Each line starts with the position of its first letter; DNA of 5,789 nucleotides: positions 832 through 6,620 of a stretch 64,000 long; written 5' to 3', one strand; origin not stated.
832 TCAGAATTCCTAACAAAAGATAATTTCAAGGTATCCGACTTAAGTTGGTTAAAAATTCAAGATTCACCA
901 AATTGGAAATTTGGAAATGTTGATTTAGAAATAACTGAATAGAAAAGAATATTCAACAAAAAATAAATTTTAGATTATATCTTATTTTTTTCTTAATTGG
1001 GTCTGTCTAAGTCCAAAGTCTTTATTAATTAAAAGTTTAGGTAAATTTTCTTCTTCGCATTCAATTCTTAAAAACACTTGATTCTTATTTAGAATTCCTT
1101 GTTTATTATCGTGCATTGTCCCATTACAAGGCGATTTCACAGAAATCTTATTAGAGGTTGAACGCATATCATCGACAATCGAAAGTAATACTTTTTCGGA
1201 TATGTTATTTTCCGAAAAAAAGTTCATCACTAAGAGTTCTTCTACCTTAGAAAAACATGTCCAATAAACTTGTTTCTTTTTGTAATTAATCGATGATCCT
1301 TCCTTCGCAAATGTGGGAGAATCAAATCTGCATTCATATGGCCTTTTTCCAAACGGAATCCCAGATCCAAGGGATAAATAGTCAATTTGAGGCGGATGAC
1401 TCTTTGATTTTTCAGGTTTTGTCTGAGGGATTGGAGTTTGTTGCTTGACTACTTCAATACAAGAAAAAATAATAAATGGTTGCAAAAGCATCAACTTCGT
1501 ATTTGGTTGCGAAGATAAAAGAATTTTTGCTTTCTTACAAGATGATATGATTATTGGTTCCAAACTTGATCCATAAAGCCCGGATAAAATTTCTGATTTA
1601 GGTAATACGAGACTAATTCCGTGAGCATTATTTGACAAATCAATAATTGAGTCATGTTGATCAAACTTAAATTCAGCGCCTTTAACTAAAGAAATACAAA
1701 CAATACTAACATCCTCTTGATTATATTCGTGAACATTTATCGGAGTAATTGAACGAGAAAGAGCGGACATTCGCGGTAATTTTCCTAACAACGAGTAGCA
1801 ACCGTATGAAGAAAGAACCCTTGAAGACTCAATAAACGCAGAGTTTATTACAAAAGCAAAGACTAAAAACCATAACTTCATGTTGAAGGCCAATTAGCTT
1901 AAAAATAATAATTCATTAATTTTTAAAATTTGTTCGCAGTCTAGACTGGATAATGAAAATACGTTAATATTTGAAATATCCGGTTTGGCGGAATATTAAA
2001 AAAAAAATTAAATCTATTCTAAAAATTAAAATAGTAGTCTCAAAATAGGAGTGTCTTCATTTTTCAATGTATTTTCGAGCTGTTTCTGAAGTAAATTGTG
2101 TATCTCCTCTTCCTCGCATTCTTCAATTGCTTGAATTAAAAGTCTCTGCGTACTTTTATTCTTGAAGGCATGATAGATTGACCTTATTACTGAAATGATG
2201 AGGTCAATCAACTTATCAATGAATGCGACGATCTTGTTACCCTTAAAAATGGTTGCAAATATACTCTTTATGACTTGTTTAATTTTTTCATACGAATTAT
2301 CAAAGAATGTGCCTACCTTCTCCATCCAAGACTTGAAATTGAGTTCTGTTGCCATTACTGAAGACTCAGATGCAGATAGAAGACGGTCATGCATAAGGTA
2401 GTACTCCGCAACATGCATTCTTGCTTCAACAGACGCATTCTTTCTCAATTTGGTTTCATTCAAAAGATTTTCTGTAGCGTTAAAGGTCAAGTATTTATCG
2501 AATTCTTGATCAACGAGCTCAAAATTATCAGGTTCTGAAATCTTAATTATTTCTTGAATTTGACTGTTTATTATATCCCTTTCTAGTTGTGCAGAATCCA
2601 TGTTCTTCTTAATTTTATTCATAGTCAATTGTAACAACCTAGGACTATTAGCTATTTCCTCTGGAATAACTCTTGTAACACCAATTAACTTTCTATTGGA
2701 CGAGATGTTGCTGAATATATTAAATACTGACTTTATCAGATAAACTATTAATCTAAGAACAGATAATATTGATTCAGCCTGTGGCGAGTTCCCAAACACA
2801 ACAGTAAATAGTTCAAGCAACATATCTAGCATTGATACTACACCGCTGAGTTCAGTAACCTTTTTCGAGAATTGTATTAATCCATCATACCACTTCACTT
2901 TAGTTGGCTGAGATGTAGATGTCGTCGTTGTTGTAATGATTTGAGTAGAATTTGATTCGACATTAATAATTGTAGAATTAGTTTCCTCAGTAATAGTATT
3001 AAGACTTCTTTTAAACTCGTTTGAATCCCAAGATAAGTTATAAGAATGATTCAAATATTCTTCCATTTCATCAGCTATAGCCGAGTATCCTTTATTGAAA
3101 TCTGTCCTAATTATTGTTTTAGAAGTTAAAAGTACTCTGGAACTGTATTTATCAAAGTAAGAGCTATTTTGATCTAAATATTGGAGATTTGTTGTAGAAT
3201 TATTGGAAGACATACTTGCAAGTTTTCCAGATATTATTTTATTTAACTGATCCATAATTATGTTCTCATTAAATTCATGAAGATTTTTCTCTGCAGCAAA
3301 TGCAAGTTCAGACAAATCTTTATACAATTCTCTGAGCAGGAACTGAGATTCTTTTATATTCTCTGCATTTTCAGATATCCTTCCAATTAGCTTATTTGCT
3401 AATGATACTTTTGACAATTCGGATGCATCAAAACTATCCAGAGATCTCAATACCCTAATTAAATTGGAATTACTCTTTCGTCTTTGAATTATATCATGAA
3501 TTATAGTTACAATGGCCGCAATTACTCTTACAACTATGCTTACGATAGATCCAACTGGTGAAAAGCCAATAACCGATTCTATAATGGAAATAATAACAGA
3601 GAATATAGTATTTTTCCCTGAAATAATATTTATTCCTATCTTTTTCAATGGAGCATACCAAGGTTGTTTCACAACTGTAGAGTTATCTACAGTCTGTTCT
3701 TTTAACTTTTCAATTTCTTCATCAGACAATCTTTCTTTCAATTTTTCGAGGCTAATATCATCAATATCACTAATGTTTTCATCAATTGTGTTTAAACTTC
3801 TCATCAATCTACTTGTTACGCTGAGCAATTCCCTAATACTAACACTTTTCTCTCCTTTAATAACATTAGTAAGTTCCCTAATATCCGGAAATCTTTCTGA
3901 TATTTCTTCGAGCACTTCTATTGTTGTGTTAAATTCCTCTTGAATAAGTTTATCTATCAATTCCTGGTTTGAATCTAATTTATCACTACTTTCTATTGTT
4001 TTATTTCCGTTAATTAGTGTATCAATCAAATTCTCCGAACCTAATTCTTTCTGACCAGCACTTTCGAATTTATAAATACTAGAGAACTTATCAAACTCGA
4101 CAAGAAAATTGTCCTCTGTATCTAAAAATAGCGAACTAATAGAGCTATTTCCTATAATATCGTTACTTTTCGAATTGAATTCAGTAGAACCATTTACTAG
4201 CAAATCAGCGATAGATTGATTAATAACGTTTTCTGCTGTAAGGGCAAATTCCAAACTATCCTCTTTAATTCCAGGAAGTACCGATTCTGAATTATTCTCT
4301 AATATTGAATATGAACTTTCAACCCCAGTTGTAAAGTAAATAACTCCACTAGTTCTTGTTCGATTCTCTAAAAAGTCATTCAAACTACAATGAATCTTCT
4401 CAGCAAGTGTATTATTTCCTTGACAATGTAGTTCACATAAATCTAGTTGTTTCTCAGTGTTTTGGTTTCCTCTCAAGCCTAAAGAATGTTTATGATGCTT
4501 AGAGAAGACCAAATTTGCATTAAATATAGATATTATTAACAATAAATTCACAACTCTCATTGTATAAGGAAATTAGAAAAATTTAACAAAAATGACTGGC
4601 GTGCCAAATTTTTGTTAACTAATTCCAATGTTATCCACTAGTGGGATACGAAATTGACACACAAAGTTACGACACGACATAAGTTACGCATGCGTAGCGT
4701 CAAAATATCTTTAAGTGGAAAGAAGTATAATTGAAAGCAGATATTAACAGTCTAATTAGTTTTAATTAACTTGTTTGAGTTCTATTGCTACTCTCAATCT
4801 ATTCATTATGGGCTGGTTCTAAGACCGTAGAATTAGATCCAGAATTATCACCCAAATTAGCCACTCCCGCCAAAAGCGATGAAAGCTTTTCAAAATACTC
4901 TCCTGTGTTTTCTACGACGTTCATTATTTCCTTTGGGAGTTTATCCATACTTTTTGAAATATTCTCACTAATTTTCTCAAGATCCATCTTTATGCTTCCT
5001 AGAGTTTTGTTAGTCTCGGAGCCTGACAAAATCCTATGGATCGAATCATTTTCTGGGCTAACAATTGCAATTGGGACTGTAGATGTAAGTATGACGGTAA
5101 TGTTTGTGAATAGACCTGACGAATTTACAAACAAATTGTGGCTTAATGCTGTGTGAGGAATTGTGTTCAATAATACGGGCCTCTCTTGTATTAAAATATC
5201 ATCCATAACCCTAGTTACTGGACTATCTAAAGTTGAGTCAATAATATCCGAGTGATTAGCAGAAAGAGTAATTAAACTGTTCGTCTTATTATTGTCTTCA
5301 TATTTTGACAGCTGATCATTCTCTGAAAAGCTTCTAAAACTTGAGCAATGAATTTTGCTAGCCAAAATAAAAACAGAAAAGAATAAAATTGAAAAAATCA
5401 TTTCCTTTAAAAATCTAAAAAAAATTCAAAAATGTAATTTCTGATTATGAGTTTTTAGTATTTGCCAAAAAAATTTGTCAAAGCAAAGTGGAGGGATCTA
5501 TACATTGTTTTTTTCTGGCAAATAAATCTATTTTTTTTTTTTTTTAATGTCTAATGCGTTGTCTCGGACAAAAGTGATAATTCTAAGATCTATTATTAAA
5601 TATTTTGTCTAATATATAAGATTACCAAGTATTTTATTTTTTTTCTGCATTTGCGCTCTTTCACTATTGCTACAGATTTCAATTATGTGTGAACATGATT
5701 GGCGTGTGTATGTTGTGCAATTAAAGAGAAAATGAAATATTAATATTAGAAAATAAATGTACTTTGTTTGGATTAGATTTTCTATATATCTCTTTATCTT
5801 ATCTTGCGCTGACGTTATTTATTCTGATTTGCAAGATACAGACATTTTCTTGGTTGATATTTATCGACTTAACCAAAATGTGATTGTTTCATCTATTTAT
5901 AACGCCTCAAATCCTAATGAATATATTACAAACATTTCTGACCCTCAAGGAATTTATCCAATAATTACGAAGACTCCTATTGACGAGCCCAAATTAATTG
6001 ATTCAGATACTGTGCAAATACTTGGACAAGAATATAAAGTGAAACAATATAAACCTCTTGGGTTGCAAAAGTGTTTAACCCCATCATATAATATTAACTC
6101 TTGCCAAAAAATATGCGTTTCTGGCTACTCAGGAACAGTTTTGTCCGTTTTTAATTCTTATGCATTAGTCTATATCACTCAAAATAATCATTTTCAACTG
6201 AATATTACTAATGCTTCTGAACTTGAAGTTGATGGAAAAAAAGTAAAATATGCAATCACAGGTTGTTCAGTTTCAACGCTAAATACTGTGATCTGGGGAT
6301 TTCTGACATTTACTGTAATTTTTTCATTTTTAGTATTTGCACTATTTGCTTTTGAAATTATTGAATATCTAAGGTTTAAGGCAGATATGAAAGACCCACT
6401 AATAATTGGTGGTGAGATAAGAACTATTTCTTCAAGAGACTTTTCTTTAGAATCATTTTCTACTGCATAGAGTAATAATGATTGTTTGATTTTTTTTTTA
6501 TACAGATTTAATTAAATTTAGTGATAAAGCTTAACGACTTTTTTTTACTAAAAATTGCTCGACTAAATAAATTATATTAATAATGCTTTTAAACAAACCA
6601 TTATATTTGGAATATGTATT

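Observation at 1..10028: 10-kb cluster of eight tandem genes for signal-peptide, low-complexity secreted/surface proteins with no recognisable family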

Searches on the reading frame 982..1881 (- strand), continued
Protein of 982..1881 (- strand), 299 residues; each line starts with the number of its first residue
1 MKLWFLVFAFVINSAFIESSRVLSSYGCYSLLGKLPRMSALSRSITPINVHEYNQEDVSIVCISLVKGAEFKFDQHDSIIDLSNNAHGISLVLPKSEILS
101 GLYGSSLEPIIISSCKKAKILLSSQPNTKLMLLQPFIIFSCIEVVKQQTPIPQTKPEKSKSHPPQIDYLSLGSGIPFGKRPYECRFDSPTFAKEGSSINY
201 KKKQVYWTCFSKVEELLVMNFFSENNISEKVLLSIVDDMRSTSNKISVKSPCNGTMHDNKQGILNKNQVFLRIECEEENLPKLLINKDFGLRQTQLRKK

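Call 72: search_protein_families(library=pfam, proteins=[P0064, P0065, P0066, L004:21536-22402:+, L004:279-1736:+, L002:11506-12093:+, L002:15321-17120:+, L002:17194-19125:-], max_evalue=0.1)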
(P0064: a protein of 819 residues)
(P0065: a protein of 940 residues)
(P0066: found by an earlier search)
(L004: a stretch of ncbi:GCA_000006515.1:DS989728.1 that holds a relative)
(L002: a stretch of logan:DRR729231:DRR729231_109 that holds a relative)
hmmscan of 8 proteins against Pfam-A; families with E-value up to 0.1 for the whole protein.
P0064 (819 aa): 0 families

P0065 (940 aa): 0 families

P0066 (837 aa): 2 families
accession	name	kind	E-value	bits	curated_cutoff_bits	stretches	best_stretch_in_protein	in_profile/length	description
PF17626.7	IncF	-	0.01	16.6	27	1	212-254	49-90/104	Inclusion membrane protein F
PF23908.1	DUF7250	-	0.053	14.1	27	0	427-489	38-99/103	Domain of unknown function (DUF7250)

L004:21536-22402:+ (288 aa): 0 families

L004:279-1736:+ (485 aa): 2 families
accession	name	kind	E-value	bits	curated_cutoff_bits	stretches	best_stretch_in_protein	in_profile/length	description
PF19848.4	DUF6323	-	0.067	13.4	30.6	0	194-247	61-112/127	Family of unknown function (DUF6323)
PF08656.15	DASH_Dad3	-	0.073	13.6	23.1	0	144-193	1-52/76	DASH complex subunit Dad3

L002:11506-12093:+ (195 aa): 0 families

L002:15321-17120:+ (599 aa): 8 families
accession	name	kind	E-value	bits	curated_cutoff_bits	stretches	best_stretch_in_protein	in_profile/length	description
PF00023.36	Ank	-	6.4e-27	92.5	21.1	4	223-257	2-33/33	Ankyrin repeat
PF12796.13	Ank_2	-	1.6e-24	86.7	27.3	3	277-358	12-83/90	Ankyrin repeats (3 copies)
PF13637.12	Ank_4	-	5e-22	77.9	22.7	3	276-315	11-50/50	Ankyrin repeats (many copies)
PF13606.12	Ank_3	-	2.3e-21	73.7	22.3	3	334-361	1-28/30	Ankyrin repeat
PF13857.12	Ank_5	-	1.4e-16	60.9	27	3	286-315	7-36/56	Ankyrin repeats (many copies)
PF00084.26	Sushi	-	1.5e-06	28.9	20.7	1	479-541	1-56/56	Sushi repeat (SCR repeat)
PF02201.23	SWIB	-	0.0097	16.1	25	1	104-152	17-67/74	SWIB/MDM2 domain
PF17410.7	Stevor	-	0.016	15.2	25.4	1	450-597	126-270/275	Subtelomeric Variable Open Reading frame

L002:17194-19125:- (643 aa): 0 families

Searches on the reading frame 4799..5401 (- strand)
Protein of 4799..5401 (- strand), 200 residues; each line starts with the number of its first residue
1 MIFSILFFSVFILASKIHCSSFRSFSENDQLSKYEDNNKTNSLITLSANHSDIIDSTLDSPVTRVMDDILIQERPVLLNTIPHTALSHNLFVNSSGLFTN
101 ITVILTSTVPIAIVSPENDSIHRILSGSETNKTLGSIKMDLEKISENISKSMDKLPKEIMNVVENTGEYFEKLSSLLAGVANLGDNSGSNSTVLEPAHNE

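Call 3: search_protein_families(library=pfam, proteins=[window:4799-5401:-], max_evalue=1)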
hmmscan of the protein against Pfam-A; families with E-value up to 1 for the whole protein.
window:4799-5401:- (200 aa): 2 families
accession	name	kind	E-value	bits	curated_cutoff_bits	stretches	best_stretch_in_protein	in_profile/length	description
PF06103.16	DUF948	-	0.092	13.4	37.2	1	130-186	31-83/89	Bacterial protein of unknown function (DUF948)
PF18904.5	DUF5660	-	0.19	12.4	24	1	128-178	4-59/109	Domain of unknown function (DUF5660)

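Call 72: search_protein_families(library=pfam, proteins=[P0064, P0065, P0066, L004:21536-22402:+, L004:279-1736:+], max_evalue=0.1)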
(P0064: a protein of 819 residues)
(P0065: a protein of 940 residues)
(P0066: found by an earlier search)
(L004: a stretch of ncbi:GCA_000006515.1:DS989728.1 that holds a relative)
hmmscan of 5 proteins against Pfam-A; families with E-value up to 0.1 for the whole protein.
P0064 (819 aa): 0 families

P0065 (940 aa): 0 families

P0066 (837 aa): 2 families
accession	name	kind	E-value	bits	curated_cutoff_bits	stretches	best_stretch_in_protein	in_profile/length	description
PF17626.7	IncF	-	0.01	16.6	27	1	212-254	49-90/104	Inclusion membrane protein F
PF23908.1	DUF7250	-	0.053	14.1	27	0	427-489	38-99/103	Domain of unknown function (DUF7250)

L004:21536-22402:+ (288 aa): 0 families

L004:279-1736:+ (485 aa): 2 families
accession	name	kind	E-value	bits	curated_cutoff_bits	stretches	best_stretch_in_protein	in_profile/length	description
PF19848.4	DUF6323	-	0.067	13.4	30.6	0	194-247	61-112/127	Family of unknown function (DUF6323)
PF08656.15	DASH_Dad3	-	0.073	13.6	23.1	0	144-193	1-52/76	DASH complex subunit Dad3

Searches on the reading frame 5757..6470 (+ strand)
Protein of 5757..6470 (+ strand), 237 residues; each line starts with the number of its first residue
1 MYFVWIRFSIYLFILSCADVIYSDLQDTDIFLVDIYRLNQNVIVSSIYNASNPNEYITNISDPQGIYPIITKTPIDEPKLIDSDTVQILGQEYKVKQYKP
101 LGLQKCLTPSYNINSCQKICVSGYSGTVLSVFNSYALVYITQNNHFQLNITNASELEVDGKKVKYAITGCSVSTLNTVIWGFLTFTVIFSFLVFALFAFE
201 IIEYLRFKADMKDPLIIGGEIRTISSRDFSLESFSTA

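Call 3: search_protein_families(library=pfam, proteins=[window:5757-6470:+], max_evalue=1)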
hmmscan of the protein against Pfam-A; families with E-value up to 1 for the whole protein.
window:5757-6470:+ (237 aa): 0 families

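Call 65: find_homologous_proteins(query=window:5757-6470:+, max_evalue=0.01)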
Query window:5757-6470:+ (237 aa): 10 proteins with E <= 0.01 among 178 candidates.
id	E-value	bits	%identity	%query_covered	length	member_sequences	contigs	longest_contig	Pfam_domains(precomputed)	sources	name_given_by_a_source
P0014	6.7e-151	518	100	100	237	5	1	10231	-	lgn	-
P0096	1.8e-132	458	86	100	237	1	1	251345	-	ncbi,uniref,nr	ncbi:uncharacterized protein ELE39_001671 [Cryptosporidium sp. chipmunk genotype I]|uniref:uncharact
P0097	5.6e-121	420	77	100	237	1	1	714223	-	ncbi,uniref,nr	ncbi:uncharacterized protein cubi_01409 [Cryptosporidium ubiquitum]|uniref:Uncharacterized protein n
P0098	5.0e-117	407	77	100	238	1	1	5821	-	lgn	-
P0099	2.7e-104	366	73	92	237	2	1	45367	-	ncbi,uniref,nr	ncbi:putative signal peptide-containing protein [Cryptosporidium canis]|uniref:Signal peptide-contai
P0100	4.8e-96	339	77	82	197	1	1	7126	-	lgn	-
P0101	2.8e-95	336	77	83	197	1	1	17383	-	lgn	-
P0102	5.2e-80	286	59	91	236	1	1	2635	-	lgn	-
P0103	6.3e-80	286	58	91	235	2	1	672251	-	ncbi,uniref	ncbi:hypothetical protein RS030_193025 [Cryptosporidium xiaoi]|uniref:Uncharacterized protein n=1 Ta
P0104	2.2e-77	278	58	90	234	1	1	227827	-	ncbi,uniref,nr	ncbi:hypothetical protein FG386_000762 [Cryptosporidium ryanae]|uniref:uncharacterized protein n=1 T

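Call 72: search_protein_families(library=pfam, proteins=[P0064, P0065, P0066, L004:21536-22402:+, L004:279-1736:+], max_evalue=0.1)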
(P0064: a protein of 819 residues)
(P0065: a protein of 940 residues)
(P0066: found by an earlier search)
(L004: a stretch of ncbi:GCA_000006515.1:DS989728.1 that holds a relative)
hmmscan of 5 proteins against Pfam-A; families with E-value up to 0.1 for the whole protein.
P0064 (819 aa): 0 families

P0065 (940 aa): 0 families

P0066 (837 aa): 2 families
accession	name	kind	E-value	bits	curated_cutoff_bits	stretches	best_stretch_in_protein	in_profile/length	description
PF17626.7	IncF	-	0.01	16.6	27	1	212-254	49-90/104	Inclusion membrane protein F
PF23908.1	DUF7250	-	0.053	14.1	27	0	427-489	38-99/103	Domain of unknown function (DUF7250)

L004:21536-22402:+ (288 aa): 0 families

L004:279-1736:+ (485 aa): 2 families
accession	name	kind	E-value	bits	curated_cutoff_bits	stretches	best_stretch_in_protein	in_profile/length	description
PF19848.4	DUF6323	-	0.067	13.4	30.6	0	194-247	61-112/127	Family of unknown function (DUF6323)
PF08656.15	DASH_Dad3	-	0.073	13.6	23.1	0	144-193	1-52/76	DASH complex subunit Dad3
